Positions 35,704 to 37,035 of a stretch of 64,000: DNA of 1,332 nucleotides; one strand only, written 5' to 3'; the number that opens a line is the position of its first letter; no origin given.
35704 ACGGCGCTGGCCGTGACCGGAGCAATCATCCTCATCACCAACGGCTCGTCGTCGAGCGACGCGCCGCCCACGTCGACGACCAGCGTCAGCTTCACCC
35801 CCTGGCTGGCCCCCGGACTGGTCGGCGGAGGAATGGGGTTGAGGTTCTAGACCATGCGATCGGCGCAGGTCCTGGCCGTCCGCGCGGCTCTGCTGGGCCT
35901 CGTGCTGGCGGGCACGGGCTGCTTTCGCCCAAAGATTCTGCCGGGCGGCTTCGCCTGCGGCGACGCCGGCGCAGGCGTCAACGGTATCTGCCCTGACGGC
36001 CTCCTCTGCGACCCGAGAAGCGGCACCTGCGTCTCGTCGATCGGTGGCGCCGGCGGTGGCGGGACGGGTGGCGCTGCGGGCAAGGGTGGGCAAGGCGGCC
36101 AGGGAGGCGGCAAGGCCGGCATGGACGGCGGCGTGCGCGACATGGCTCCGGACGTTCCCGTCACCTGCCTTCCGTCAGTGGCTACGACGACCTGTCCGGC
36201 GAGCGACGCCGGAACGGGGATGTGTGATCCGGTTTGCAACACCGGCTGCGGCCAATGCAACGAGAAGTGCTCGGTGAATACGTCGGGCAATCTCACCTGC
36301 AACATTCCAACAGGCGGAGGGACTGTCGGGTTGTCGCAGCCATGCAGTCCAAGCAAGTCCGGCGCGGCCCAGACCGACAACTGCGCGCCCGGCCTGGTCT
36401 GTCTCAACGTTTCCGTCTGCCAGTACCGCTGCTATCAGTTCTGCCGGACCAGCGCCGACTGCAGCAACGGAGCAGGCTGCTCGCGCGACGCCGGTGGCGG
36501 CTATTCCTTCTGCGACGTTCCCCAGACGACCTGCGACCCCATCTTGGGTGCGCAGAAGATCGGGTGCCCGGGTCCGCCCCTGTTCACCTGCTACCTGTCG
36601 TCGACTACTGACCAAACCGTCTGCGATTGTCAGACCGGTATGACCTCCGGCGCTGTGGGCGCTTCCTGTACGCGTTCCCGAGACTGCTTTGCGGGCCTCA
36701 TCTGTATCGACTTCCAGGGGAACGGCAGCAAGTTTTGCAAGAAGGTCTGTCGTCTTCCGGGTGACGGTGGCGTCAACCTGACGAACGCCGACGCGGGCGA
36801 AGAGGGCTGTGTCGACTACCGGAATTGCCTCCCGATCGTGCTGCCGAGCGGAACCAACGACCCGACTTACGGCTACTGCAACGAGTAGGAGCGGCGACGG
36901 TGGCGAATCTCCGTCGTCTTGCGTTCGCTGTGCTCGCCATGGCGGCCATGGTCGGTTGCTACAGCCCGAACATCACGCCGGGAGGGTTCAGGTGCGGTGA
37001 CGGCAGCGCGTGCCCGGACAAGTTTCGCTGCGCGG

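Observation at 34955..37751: Cassette 2: TPR/Pro-linker membrane anchor followed by two tandem Cys-rich lipoprotein paralogues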

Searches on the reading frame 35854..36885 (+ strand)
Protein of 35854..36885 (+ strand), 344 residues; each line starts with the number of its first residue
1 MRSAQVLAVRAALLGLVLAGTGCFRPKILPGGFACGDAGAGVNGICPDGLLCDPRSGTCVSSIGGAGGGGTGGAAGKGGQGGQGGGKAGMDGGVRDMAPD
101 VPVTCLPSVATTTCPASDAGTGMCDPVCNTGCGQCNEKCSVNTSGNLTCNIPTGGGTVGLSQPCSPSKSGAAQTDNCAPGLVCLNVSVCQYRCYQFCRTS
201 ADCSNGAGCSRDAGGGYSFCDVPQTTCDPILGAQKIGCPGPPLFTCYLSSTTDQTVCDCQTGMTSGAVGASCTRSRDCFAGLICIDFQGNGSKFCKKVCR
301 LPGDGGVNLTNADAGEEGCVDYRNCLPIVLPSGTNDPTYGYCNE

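Call 5: search_protein_families(library=pfam, max_evalue=1, proteins=[window:35854-36885:+])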
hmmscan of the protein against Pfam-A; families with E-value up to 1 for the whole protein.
window:35854-36885:+ (344 aa): 0 families

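Call 6: search_protein_families(library=ncbifam, max_evalue=1, proteins=[window:35854-36885:+])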
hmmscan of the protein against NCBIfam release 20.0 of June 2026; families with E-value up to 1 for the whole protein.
window:35854-36885:+ (344 aa): 0 families
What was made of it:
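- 35854..36888 (+): L1: lipoprotein of 344 aa. Parts: signal peptide 35854-35919; lipid Cys and 4-Cys N-module 35920-36030; Gly-rich linker about 36031-36153; hypervariable Cys-rich domain about 36154-36885. No Pfam or NCBIfam match (calls 5, 6).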

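Call 12: find_homologous_proteins(query=A1, max_evalue=0.001)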
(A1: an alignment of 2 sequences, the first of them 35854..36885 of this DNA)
Query A1 (2 sequences) (344 aa, profile of the alignment): 119 proteins with E <= 0.001 among 8000 candidates.
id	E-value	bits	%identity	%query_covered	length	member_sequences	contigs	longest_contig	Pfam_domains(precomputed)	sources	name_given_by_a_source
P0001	2.2e-185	634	100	100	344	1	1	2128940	-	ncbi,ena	-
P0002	8.9e-130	451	31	86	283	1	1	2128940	-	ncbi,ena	-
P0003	3.0e-104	368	63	100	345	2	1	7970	-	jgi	jgi:hypothetical protein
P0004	1.5e-89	319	58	100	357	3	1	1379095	-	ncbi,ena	-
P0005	5.2e-89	317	56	100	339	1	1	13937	-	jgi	jgi:hypothetical protein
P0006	2.5e-83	299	71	68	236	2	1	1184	-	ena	-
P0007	2.4e-80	289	54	100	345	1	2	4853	-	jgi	jgi:hypothetical protein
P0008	5.2e-78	281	55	100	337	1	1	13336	-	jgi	jgi:hypothetical protein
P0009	1.8e-77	279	55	100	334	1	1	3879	-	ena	-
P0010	1.0e-76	277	54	100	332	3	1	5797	-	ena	-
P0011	1.7e-75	273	55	100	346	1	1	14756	-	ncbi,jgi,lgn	ncbi:MAG TPA: hypothetical protein VGP64_04530 [Polyangia bacterium]|jgi:hypothetical protein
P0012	1.7e-73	266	53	100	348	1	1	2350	-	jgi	jgi:hypothetical protein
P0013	1.3e-72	263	53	100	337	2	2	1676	-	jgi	-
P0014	5.8e-71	258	53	100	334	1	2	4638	-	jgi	jgi:hypothetical protein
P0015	2.0e-70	256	53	99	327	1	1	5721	-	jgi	jgi:hypothetical protein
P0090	1.9e-40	158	43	47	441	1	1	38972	-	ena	-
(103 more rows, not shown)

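Call 13: find_encoding_contigs(protein=P0001, flank=6000, max_places=3)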
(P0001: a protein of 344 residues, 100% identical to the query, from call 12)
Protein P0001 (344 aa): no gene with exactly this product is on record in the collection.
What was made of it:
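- Tried and rejected: Source look-up: the exact look-up of L1 in the contig index is not on record (call 13).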

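Call 14: find_encoding_contigs(protein=P0004, flank=6000, max_places=3)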
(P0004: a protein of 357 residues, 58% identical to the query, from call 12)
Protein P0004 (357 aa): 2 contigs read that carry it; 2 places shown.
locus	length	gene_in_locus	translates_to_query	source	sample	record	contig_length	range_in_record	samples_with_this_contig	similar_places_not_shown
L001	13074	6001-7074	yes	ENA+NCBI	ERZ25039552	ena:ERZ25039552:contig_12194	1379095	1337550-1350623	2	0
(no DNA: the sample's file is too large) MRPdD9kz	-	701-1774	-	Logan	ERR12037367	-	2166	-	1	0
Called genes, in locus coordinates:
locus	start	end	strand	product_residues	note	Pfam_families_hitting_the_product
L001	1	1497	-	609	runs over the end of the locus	PF00069:Pkinase, PF07714:PK_Tyr_Ser-Thr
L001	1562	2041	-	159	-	PF14229:DUF4332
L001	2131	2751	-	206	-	PF07238:PilZ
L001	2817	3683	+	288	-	PF01063:Aminotran_4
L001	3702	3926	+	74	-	-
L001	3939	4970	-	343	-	-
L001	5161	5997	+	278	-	PF00515:TPR_1 (faint), PF07719:TPR_2 (faint), PF13181:TPR_8 (faint), PF13432:TPR_16 (weak)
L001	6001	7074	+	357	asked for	-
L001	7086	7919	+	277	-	-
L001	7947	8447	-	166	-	-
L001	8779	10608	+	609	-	PF00132:Hexapep (faint), PF25087:GMPPB_C (faint)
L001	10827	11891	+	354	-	PF08014:MATCAP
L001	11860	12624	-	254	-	PF01790:LGT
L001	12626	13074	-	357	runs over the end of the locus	PF16881:LIAS_N (weak), PF04055:Radical_SAM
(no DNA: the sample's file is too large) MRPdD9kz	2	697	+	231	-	?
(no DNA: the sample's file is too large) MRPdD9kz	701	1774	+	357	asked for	-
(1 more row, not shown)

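Call 26: search_solved_structures(query=A2, max_evalue=10)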
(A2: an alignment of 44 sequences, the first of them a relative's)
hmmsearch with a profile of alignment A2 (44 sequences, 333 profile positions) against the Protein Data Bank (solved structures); distinct sequences matched with E-value up to 10: 15.
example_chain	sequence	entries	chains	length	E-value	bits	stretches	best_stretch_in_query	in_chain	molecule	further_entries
7lyb_M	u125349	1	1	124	0.01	18.6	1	62-139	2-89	Isoform 7 of Breast cancer type 1 susceptibility protein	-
2qg7_A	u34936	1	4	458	0.02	17.6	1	61-89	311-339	ethanolamine kinase Pv091845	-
5kca_A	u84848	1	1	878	0.031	17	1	58-99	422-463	Cerebellin-1,Cerebellin-1,Cerebellin-1,Glutamate receptor ionotropic, delta-2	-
5foe_A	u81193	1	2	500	0.11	15.2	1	39-118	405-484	GDP-fucose protein O-fucosyltransferase 2,Thrombospondin-1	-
8oir_Aa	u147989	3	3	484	0.12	15.1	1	59-88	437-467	Peptide chain release factor 1, mitochondrial | Peptide chain release factor 1, mitochondrial,mtRF1(AAQ)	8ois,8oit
9fgq_K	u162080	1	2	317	0.23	14.1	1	27-90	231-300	Cell division cycle protein 27 homolog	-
2l6h_A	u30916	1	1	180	0.24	14.1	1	61-85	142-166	Focal adhesion kinase 1, linker, Paxillin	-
9fo3_A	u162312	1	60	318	0.52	13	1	39-86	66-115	CAP255 gp140 SpyTag-SpyCatcher mi3,2-dehydro-3-deoxyphosphogluconate aldolase/4-hydroxy-2-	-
7b3y_B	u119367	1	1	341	0.58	12.8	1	41-85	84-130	Fibronectin binding protein,2-dehydro-3-deoxyphosphogluconate aldolase/4-hydroxy-2-oxoglut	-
8bg4_A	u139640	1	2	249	2.8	10.6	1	49-89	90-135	pT1611 single-chain Fv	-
3p8c_D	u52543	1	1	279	2.8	10.5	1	64-87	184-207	Wiskott-Aldrich syndrome protein family member 1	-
5wbs_A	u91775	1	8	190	3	10.4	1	43-83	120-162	Frizzled-7,inhibitor peptide Fz7-21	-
6u2m_A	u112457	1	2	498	3.1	10.4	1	60-82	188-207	HaloCaMP V2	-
7usc_C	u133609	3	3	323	3.8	10.1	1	65-87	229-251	Wiskott-Aldrich syndrome protein family member 1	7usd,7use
8ubg_A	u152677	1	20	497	5.4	9.6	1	65-87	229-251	DpHF19,Green fluorescent protein (Fragment)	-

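Call 27: search_solved_structures(query=A3, max_evalue=10)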
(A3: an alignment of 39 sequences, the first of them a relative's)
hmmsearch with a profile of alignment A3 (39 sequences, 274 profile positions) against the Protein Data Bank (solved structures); distinct sequences matched with E-value up to 10: 2.
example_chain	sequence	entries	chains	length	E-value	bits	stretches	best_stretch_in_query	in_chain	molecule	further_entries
8v2u_A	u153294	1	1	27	1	11.9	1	128-147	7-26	Kartesh 2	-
8v2m_A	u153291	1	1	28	1.5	11.4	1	128-147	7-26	Kartesh 2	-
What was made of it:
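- On Known small disulfide-rich folds (knottin/ICK, IGFBP-N, Dickkopf, EGF): PDB profile searches gave no meaningful match: best E=0.01, to unrelated proteins over the Gly-rich linker of L1 (calls 26, 27).
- Tried and rejected: Solved structures: PDB sequence and profile searches return only noise from Gly-rich linkers (calls 26, 27).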

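Call 33: predict_structure(alignment_id=A3)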
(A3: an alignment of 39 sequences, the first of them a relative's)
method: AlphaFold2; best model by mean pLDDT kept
length: 283 residues; sequences in the alignment: 39
mean_pLDDT: 75.0   pTM: 0.56
mean pLDDT of the five models: 75.0, 74.8, 73.7, 69.9, 68.4
residues with pLDDT >= 90: 31; 70-90: 174; 50-70: 45; < 50: 33
segments of 3 or more residues with pLDDT < 50: 19-25, 56-66, 71-78, 80-82
pLDDT, mean of each block of 10 residues (from residue 1): 53 53 52 85 81 61 47 47 62 76 79 81 85 72 84 85 76 80 75 78 83 78 87 81 87 92 91 84 92
secondary structure, 60 per line:
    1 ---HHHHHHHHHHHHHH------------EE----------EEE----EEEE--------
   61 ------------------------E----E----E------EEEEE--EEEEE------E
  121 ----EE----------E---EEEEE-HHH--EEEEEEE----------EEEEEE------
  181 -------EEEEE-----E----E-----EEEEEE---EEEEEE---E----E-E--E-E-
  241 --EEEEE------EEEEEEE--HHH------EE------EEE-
elements in order: H4-17 E42-44 E49-52 E102-106 E109-113 E141-145 E152-158 E169-174 E188-192 E209-214 E218-223 E243-247 E254-260 E280-282

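Call 36: fold_search(model_id=the predicted structure, library=pdb)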
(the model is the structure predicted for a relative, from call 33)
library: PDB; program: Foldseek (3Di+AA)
matches with E <= 10: 35; with E <= 0.001: 0
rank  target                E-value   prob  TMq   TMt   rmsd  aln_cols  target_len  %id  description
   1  7rz3_MODEL_1_A        9.2e-01  0.35  0.11  0.35  10.8        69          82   29  The solution structure of remipede double-ICK toxin phi-Xibalbin3-Xt3a (released 2022-08-31)
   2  6cuc_MODEL_1_A        1.2e+00  0.13  0.12  0.31   9.9       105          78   19  Solution structure of double knot toxin (DkTx) (released 2019-03-27)
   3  8ivd_C                1.2e+00  0.08  0.10  0.20  10.8        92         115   25  COMPLEX STRUCTURE OF CD93-IGFBP7 (released 2024-01-17)
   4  1boe_MODEL_1_A        2.4e+00  0.47  0.10  0.55   3.5        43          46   21  STRUCTURE OF THE IGF BINDING DOMAIN OF THE INSULIN-LIKE GROWTH FACTOR-BINDING PROTEIN-5 (IGFBP-5): IMPLICATION (released 1998-12-16)
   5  8yw2_A                2.4e+00  0.08  0.08  0.14  10.1        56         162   18  Semliki Forest virus viron in complex with VLDLR (released 2024-12-11)
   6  3zxc_B                2.5e+00  0.11  0.11  0.35   8.2        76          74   18  E69 deletion mutant single insulin-like growth factor binding domain protein (SIBD-1) from Cupiennius salei (released 2012-06-06)
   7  2n8k_MODEL_1_A        2.9e+00  0.07  0.11  0.28   9.2        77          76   23  Chemical Shift Assignments and Structure Determination for spider toxin, U33-theraphotoxin-Cg1c (released 2016-08-31)
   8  5bkg_E                3.2e+00  0.01  0.08  0.07  17.1       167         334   11  Cyro-EM structure of human Glycine Receptor alpha2-beta heteromer, glycine bound, (semi)open state (released 2021-09-08)
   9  8yw1_C                4.3e+00  0.06  0.09  0.17   9.5        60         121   17  Semliki Forest virus viron in complex with VLDLR (released 2024-12-11)
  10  1dl0_MODEL_1_A        5.0e+00  0.30  0.11  0.68   2.0        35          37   28  SOLUTION STRUCTURE OF THE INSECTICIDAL NEUROTOXIN J-ATRACOTOXIN-HV1C (released 2000-09-15)
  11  2n9z_MODEL_1_A        5.3e+00  0.16  0.09  0.51   2.4        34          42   24  Solution structure of K1 lobe of double-knot toxin (released 2016-03-02)
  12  7sr9_B                5.6e+00  0.01  0.09  0.09  12.8       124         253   12  Human alpha-thrombin with 180- and 220- loops replaced with homologous loops from protein C (released 2021-12-08)
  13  2cku_MODEL_1_A        6.0e+00  0.01  0.07  0.15  13.2        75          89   17  Solution structure of 2F13F1 from human fibronectin (released 2007-04-03)
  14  2dsq_A                6.3e+00  0.16  0.11  0.31   3.6        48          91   23  Structural Basis for the Inhibition of Insulin-like Growth Factors by IGF Binding Proteins (released 2006-08-22)
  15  2dcv_MODEL_1_A        6.3e+00  0.10  0.10  0.48   3.4        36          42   22  The solution structure of horseshoe crab antimicrobial peptide tachystatin b with the inhibitory cystine-knot  (released 2007-01-23)
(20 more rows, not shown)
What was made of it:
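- On Known small disulfide-rich folds (knottin/ICK, IGFBP-N, Dickkopf, EGF): The best Foldseek E-value against the PDB is 0.92 (call 36).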

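Call 44: search_protein_representatives(alignment_id=A5)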
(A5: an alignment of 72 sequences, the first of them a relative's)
Query: 72 sequences, 278 profile positions. Proteins with E-value up to 0.001 (for the whole library): 2664; up to 1e-10: 655; up to 1e-30: 115. The best 150 are listed.
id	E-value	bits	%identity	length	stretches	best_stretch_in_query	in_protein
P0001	4.0e-75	269.4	-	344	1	5-278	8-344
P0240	1.9e-73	263.9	-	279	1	2-277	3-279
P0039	2.1e-73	263.8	-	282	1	4-277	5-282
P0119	2.3e-72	260.4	-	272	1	3-277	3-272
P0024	1.0e-68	248.4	-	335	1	3-277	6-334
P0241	3.0e-64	233.7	-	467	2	12-277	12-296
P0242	1.2e-60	221.9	-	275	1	2-276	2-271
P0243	1.2e-58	215.4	-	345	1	5-277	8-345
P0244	3.2e-57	210.7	-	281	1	3-277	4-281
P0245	1.3e-56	208.7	-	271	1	4-277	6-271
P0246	5.6e-56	206.6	-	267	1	4-277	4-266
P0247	6.2e-54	199.9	-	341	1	6-277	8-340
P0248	2.7e-53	197.8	-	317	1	8-276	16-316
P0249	1.2e-52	195.7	-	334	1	5-276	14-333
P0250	2.4e-52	194.7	-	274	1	3-277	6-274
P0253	2.0e-50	188.4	-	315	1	3-277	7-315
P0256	9.9e-50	186.1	-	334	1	9-277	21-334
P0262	1.8e-48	182.0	-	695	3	12-277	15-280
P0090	1.7e-46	175.5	-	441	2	72-225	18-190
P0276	7.1e-44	166.9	-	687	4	11-277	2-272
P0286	1.3e-41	159.5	-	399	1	8-277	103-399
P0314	2.4e-36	142.2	-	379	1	11-276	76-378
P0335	9.1e-33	130.5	-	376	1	59-276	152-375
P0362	7.4e-29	117.7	-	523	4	83-277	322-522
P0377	1.9e-26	109.8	-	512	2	10-277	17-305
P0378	2.2e-26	109.6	-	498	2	10-277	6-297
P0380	4.1e-26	108.7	-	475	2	12-277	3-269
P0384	3.1e-25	105.8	-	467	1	8-267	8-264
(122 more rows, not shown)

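Call 48: list_cluster_members(proteins=[P0241, P0248, P0253, P0256, P0262, P0276, P0286, P0314, P0335, P0377])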
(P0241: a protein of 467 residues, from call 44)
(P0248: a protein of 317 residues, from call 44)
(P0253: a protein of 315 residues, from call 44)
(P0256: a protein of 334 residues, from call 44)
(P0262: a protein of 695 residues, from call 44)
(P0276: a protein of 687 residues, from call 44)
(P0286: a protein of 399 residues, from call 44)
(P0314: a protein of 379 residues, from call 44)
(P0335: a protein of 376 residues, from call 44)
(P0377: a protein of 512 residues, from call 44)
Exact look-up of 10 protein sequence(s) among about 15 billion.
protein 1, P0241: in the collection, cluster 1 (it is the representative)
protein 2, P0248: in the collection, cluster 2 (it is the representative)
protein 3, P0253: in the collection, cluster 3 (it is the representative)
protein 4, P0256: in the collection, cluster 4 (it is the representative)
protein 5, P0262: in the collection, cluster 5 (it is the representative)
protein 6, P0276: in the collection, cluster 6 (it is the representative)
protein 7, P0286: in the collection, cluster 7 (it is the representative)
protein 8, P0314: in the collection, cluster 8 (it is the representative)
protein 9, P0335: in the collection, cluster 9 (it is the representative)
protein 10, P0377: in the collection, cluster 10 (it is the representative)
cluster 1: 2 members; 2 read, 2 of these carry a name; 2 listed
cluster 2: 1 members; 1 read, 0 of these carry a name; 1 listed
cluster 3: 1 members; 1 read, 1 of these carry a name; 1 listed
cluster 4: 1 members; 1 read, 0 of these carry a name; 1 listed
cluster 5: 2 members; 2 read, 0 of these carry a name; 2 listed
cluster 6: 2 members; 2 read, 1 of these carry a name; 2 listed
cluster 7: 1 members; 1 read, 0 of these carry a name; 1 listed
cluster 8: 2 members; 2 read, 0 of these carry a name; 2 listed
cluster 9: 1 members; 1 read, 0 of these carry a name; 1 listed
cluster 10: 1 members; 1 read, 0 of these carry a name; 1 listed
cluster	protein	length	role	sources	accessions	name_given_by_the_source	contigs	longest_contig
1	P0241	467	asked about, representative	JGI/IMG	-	hypothetical protein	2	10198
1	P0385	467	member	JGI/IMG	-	hypothetical protein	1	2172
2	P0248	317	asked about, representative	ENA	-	-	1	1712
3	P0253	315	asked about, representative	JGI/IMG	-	hypothetical protein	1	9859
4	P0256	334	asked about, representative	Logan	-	-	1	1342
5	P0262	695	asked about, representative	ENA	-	-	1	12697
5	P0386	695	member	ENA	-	-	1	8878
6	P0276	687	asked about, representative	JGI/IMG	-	hypothetical protein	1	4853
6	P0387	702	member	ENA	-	-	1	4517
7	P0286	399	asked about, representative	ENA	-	-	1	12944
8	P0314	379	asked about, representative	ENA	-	-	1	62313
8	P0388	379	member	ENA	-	-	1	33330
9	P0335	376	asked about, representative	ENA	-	-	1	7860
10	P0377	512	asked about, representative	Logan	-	-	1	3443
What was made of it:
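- Tried and rejected: Cluster look-ups of ten family representatives give no organism names (call 48).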

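Call 50: find_homologous_proteins(query=A7, max_evalue=0.00001)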
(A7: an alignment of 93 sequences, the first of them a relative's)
Query A7 (93 sequences) (279 aa, profile of the alignment): 66 proteins with E <= 0.00001 among 8000 candidates.
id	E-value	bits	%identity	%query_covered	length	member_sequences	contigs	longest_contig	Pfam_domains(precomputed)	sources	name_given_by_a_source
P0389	4.8e-57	212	37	80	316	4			-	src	-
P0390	1.4e-56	210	31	86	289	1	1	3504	-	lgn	-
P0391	5.1e-56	208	35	86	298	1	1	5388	-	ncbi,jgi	jgi:hypothetical protein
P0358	8.1e-56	208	23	86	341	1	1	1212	-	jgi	-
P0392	6.3e-54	201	30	93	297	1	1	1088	-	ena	-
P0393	1.3e-53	200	31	91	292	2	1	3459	-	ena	-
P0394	2.7e-52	196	28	51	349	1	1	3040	-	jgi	-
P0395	3.6e-52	196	33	96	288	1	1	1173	-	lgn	-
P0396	7.1e-51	191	34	81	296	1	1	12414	-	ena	-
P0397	1.4e-50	191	31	89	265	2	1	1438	-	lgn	-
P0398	5.8e-49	185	44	91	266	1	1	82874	-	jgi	jgi:hypothetical protein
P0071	1.2e-45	174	53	100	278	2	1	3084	-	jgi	jgi:hypothetical protein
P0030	2.3e-45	173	53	100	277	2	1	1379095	-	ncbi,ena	-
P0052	5.7e-45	172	61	100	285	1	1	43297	-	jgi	jgi:hypothetical protein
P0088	9.7e-45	171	48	93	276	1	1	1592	-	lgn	-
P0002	2.2e-44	170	54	100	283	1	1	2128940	-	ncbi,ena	-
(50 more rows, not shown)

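Call 75: search_protein_families(library=padloc, max_evalue=0.01, proteins=[window:35854-36885:+])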
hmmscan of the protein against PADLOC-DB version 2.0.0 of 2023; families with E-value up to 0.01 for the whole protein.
window:35854-36885:+ (344 aa): 0 families

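Call 76: search_protein_families(library=pfam, max_evalue=0.01, proteins=[P0241, P0262, P0276, P0362, P0377, P0378, P0380, P0384, P0286, P0090])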
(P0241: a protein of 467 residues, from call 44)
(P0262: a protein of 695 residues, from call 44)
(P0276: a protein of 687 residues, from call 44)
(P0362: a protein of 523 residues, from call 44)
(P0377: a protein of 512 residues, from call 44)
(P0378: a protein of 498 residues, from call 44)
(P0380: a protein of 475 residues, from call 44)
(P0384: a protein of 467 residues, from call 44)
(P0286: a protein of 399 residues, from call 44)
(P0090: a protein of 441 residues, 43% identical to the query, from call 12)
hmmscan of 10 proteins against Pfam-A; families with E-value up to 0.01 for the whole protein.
P0241 (467 aa): 0 families

P0262 (695 aa): 1 family
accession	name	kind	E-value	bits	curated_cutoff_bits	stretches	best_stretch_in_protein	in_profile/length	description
PF04706.18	Dickkopf_N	-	0.00052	20.7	25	1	103-145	11-51/51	Dickkopf N-terminal cysteine-rich region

P0276 (687 aa): 0 families

P0362 (523 aa): 1 family
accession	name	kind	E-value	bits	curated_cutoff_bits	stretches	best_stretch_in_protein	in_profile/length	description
PF14625.12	Lustrin_cystein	-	0.0068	17.1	27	1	42-68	17-45/46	Lustrin, cysteine-rich repeated domain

P0377 (512 aa): 0 families

P0378 (498 aa): 1 family
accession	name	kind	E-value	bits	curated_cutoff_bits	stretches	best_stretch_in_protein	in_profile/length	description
PF01683.23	EB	-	0.0036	17.8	24.3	1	123-164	1-39/52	EB module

P0380 (475 aa): 0 families

P0384 (467 aa): 0 families

P0286 (399 aa): 0 families

P0090 (441 aa): 0 families
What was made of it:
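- On Known small disulfide-rich folds (knottin/ICK, IGFBP-N, Dickkopf, EGF): Only sub-threshold Dickkopf_N, EB and Lustrin hits appear in long family members (call 76).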
